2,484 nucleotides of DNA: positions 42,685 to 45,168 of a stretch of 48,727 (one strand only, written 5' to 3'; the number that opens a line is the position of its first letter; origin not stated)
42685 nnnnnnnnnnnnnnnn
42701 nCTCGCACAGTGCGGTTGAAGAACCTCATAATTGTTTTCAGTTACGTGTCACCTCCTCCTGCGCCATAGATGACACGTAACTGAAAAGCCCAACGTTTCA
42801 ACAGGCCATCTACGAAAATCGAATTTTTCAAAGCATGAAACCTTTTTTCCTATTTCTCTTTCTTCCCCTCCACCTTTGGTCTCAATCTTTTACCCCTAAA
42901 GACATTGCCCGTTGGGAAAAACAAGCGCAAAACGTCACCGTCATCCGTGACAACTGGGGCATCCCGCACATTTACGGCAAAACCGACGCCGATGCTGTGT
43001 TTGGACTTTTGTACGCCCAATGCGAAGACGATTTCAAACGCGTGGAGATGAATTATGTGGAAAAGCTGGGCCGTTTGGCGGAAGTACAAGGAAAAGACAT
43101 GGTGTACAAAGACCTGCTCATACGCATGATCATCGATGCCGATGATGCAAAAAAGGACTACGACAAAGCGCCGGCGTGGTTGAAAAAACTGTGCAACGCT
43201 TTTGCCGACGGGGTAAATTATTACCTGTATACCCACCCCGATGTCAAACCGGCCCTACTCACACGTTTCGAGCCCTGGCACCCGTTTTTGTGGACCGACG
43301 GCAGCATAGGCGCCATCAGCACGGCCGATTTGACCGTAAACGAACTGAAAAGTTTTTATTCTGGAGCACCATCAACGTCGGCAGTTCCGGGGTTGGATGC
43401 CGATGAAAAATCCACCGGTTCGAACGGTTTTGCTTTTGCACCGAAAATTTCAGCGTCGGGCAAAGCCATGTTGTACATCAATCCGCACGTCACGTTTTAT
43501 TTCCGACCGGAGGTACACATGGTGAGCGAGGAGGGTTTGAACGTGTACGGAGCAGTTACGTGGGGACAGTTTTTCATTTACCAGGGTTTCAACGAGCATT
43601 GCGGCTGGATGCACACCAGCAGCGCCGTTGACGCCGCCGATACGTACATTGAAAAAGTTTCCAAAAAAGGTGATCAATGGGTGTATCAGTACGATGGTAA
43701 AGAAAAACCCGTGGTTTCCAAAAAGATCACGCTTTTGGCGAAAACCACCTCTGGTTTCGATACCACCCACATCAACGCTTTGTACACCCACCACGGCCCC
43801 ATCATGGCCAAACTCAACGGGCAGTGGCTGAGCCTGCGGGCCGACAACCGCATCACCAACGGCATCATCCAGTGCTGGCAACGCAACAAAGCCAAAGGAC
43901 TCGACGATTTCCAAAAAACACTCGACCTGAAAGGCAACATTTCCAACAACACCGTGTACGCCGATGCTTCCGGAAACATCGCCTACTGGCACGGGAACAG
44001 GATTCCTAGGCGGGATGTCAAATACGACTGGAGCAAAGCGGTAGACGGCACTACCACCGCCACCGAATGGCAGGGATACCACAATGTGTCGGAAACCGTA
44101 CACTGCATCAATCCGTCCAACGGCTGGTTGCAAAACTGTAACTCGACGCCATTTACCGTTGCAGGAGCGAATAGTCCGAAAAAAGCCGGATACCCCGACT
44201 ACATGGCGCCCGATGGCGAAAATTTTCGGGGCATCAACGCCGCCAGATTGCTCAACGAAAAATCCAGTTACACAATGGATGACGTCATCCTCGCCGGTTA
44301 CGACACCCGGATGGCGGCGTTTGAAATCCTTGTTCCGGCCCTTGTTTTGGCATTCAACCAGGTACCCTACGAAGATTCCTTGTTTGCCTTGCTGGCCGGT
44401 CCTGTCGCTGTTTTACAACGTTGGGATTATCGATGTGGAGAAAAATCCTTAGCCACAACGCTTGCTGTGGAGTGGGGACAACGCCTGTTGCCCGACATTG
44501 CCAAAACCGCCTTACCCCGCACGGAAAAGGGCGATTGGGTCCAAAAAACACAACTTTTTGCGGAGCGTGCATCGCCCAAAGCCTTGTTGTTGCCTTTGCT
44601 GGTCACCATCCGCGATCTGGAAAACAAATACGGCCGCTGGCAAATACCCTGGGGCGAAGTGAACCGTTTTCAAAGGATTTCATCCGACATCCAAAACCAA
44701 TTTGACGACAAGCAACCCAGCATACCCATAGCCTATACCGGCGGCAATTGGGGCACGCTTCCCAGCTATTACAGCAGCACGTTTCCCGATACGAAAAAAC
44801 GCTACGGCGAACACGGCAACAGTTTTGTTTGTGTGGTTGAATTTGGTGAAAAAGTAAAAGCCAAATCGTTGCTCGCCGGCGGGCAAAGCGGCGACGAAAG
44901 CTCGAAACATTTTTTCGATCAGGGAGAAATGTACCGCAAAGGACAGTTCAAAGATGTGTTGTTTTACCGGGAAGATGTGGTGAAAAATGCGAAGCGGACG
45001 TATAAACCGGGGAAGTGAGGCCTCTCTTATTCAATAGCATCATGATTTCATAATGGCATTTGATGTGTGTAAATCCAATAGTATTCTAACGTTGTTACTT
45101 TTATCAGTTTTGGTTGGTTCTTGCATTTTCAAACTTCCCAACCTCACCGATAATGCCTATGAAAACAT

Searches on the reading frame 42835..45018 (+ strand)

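Call 58: search_protein_families(library=ncbifam, proteins=[window:42835-45018:+], max_evalue=0.001)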
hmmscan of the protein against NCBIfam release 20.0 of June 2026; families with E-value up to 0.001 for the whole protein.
window:42835-45018:+ (727 aa): 1 family
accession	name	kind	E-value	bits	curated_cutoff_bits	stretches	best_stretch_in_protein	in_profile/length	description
NF051460.1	bi_acylase_PvdQ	equivalog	3e-23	81.6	950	2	193-391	210-419/763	bifunctional acylase PvdQ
